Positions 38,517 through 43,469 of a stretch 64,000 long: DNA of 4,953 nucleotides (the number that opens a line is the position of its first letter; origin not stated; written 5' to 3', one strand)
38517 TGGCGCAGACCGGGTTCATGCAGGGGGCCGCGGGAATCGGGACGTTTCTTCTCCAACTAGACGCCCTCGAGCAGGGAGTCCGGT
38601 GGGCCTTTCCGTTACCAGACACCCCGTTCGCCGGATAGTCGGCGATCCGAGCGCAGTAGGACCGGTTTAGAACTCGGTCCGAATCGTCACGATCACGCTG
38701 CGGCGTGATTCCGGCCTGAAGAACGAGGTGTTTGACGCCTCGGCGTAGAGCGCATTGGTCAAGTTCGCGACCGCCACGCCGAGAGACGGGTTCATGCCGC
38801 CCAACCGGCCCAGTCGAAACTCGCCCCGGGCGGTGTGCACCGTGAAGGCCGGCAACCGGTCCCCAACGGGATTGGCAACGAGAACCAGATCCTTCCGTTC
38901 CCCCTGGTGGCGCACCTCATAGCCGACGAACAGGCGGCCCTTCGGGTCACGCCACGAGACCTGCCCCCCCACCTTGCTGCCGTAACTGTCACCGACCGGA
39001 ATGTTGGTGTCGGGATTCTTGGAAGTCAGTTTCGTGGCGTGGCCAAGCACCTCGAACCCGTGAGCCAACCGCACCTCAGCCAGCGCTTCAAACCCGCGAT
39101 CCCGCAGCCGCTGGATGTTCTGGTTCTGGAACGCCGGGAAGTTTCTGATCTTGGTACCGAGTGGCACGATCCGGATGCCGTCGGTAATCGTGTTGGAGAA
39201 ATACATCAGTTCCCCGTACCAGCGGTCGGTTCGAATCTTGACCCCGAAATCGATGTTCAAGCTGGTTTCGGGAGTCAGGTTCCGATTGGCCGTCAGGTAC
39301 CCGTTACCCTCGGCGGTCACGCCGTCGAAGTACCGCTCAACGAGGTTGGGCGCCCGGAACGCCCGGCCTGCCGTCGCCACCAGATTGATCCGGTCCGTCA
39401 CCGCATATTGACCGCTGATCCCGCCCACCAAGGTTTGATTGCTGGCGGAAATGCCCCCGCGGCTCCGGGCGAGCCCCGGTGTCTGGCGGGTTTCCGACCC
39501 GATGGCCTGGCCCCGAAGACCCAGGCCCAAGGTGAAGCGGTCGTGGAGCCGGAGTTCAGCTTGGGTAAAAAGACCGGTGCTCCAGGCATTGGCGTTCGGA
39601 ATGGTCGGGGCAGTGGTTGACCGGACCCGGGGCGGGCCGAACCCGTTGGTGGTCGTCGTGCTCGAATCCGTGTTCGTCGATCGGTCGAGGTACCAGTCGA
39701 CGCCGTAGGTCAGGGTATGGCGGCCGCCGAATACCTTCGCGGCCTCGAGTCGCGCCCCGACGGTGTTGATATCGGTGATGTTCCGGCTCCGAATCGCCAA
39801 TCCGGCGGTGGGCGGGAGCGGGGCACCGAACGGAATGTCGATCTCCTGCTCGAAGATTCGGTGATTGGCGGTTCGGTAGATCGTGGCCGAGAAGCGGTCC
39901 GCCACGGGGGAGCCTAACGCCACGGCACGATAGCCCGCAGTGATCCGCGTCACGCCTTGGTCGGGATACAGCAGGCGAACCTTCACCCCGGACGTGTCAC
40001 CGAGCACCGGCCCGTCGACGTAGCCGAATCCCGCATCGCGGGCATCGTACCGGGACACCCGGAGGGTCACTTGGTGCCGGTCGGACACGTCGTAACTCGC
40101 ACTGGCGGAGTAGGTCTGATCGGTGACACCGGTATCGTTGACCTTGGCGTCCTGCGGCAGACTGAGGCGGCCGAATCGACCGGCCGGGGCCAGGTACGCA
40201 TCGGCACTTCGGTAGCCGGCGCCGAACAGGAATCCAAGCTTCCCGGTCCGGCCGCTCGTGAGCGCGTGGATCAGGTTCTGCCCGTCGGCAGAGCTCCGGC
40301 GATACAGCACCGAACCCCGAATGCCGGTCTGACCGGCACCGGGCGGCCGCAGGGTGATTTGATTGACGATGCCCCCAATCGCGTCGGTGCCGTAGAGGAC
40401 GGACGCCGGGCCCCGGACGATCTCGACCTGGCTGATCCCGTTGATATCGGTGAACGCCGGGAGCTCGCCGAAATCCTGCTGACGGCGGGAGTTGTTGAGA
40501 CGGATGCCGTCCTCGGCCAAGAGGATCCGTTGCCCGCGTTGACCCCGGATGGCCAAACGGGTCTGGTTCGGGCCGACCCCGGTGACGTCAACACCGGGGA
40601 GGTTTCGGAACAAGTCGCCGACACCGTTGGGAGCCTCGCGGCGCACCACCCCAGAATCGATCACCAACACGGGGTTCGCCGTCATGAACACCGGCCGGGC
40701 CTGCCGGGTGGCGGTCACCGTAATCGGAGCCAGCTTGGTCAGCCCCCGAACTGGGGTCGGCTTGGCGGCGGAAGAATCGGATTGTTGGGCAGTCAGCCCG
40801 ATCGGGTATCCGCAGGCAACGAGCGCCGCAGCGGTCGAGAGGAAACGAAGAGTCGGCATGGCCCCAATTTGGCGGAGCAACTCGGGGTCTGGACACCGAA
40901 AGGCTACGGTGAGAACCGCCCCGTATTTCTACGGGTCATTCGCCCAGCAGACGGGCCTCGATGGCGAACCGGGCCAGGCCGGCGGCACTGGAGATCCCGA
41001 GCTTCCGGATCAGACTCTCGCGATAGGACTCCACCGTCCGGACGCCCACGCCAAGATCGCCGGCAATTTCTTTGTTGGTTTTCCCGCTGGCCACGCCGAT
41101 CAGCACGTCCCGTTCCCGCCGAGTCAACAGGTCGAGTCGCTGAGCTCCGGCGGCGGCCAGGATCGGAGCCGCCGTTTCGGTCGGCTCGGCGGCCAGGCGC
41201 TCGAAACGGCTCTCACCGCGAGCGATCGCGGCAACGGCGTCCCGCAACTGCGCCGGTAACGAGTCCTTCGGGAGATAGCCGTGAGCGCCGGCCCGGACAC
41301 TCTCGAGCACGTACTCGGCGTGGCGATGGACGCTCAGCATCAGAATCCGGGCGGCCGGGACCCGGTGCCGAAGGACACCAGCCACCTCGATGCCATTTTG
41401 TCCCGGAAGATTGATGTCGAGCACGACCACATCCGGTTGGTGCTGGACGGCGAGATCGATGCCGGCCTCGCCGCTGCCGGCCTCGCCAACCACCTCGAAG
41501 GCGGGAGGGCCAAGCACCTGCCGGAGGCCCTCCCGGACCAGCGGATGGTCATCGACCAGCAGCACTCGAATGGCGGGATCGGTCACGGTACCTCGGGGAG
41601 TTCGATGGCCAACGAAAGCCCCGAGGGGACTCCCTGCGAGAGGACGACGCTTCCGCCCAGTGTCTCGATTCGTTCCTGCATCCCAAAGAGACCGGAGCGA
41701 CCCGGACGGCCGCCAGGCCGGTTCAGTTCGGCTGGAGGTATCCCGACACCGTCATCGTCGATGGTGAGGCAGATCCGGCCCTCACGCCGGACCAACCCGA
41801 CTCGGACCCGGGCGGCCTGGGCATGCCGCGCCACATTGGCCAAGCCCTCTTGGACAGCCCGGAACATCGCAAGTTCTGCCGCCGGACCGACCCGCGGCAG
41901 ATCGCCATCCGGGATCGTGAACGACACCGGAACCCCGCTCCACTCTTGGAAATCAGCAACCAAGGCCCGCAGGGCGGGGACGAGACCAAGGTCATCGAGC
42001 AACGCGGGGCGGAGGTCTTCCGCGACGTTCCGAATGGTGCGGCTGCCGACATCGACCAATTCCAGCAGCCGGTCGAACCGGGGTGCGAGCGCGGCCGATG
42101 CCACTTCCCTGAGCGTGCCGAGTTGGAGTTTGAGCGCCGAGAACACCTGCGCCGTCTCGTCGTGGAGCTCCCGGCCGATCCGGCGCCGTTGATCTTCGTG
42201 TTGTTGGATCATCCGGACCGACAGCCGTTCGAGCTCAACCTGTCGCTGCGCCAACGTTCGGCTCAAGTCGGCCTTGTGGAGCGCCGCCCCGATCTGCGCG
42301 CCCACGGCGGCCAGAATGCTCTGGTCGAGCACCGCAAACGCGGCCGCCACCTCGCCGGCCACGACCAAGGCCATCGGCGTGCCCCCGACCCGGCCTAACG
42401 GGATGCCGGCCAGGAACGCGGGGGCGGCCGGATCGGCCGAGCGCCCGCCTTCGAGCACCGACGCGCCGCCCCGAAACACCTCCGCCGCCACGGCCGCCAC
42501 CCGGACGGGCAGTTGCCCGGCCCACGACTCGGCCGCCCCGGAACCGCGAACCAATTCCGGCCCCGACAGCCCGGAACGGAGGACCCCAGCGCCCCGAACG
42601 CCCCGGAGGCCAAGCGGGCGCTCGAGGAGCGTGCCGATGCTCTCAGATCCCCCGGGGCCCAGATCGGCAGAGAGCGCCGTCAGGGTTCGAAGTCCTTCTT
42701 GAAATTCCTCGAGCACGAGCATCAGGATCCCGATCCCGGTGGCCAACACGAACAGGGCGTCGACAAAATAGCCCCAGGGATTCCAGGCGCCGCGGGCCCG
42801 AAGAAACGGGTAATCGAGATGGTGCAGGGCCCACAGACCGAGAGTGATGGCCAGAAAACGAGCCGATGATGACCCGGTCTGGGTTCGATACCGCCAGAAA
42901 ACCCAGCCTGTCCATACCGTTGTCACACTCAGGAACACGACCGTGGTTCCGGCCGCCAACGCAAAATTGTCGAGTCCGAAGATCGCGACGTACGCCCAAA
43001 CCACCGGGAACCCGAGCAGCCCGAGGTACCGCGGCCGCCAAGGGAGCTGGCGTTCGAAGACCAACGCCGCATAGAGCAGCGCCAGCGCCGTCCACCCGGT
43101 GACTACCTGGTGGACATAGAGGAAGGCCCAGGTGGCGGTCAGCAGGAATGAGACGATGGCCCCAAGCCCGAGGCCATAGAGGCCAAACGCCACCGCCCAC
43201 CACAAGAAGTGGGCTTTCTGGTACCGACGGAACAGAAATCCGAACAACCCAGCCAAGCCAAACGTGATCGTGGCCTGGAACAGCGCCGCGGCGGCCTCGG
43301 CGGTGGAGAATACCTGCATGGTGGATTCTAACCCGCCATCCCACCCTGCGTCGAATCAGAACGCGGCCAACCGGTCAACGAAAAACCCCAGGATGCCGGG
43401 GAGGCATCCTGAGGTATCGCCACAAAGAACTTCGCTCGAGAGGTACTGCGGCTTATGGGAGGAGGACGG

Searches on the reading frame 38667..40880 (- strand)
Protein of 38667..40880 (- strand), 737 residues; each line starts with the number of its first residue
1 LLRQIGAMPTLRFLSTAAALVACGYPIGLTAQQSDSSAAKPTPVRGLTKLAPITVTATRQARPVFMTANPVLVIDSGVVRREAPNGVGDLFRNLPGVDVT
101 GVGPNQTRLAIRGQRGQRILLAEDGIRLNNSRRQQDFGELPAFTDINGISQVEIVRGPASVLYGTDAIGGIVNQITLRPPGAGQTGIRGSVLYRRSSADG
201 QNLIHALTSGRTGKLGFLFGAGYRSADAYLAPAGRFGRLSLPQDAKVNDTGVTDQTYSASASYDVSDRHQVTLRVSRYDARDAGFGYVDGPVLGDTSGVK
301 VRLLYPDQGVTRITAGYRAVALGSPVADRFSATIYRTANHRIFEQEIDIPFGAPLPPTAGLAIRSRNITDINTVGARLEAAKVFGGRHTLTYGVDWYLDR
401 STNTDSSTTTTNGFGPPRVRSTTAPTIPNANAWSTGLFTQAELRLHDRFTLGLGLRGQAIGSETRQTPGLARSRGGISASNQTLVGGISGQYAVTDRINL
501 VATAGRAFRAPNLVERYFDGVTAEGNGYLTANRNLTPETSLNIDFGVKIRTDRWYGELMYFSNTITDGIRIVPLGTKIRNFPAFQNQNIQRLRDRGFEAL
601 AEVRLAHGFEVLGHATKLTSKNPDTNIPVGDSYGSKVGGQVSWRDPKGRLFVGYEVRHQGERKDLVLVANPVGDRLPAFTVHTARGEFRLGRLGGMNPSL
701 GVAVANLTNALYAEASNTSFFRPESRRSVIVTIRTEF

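Call 9: search_protein_families(library=pfam, proteins=[window:38667-40880:-], max_evalue=0.001)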
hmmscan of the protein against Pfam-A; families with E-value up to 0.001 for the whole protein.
window:38667-40880:- (737 aa): 2 families
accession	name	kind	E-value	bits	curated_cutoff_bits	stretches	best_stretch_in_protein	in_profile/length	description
PF00593.30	TonB_dep_Rec_b-barrel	-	1.2e-33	118.1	27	1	216-707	27-436/436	TonB dependent receptor-like, beta-barrel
PF07715.20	Plug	-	1.1e-18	68.1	23.9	1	66-171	4-107/107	TonB-dependent Receptor Plug Domain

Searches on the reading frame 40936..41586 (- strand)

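Call 9: search_protein_families(library=pfam, proteins=[window:40936-41586:-], max_evalue=0.001)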
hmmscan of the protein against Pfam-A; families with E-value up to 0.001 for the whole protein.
window:40936-41586:- (216 aa): 3 families
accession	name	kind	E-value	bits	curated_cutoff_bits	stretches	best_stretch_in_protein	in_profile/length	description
PF00072.30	Response_reg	-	1.2e-26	93.5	30.2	1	8-118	1-110/111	Response regulator receiver domain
PF00196.25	GerE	-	7.1e-16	58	23.5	1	153-208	2-57/57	Bacterial regulatory proteins, luxR family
PF08281.18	Sigma70_r4_2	-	7.6e-06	25.9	25.7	1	150-188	7-46/54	Sigma-70, region 4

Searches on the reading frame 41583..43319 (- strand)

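Call 9: search_protein_families(library=pfam, proteins=[window:41583-43319:-], max_evalue=0.001)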
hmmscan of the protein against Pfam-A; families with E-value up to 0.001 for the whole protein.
window:41583-43319:- (578 aa): 3 families
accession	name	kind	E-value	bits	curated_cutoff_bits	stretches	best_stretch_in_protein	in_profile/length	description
PF02518.31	HATPase_c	-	2.2e-10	41.4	26.4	1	482-576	3-109/111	Histidine kinase-, DNA gyrase B-, and HSP90-like ATPase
PF07730.19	HisKA_3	-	8.2e-10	39.5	24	1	378-440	2-67/68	Histidine kinase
PF13581.12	HATPase_c_2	-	5.9e-05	23.5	27.4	1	486-536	33-88/127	Histidine kinase-like ATPase domain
